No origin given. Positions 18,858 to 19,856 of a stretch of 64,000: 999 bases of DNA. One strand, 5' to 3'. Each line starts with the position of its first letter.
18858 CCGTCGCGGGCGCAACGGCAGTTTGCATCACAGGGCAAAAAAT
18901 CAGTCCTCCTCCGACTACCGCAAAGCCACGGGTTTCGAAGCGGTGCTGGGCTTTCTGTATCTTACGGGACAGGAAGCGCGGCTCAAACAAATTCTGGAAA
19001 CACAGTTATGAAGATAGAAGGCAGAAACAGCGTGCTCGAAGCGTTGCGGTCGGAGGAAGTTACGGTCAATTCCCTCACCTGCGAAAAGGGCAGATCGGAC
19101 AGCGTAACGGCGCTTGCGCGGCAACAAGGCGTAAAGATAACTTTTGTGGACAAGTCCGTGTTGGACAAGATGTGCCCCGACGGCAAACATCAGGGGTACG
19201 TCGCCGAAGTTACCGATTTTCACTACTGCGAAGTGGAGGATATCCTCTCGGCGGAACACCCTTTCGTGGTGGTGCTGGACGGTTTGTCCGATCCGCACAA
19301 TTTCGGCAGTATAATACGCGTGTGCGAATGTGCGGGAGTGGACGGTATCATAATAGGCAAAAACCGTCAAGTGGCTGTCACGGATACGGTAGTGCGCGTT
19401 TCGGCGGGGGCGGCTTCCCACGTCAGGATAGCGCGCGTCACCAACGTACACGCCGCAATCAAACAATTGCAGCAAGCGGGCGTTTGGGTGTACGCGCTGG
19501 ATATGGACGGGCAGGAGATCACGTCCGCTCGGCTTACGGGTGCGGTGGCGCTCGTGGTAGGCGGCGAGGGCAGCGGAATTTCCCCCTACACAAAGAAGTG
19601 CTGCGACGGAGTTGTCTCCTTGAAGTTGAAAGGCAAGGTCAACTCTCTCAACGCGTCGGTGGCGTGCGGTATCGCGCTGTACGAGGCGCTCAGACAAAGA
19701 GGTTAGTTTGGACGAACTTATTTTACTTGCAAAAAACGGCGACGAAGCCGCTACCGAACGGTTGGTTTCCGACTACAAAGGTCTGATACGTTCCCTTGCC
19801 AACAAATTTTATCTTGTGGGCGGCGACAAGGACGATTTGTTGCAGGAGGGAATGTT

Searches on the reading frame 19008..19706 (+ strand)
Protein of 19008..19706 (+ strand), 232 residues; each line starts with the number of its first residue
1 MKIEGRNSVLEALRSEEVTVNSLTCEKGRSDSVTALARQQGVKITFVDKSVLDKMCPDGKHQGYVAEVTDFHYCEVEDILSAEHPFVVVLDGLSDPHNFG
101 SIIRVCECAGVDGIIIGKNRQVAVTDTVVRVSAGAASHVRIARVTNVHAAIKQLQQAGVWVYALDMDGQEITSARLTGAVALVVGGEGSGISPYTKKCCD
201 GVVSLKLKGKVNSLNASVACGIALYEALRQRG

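Call 30: search_protein_families(library=pfam, proteins=[window:19008-19706:+], max_evalue=0.01)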
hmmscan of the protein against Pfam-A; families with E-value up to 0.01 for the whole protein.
window:19008-19706:+ (232 aa): 2 families
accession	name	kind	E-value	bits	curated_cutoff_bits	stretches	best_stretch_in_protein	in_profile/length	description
PF00588.24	SpoU_methylase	-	2.3e-40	138.4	29.7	1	86-225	2-142/142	SpoU rRNA Methylase family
PF08032.17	SpoU_sub_bind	-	2.5e-15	57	22.8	1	3-73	2-75/76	RNA 2'-O ribose methyltransferase substrate binding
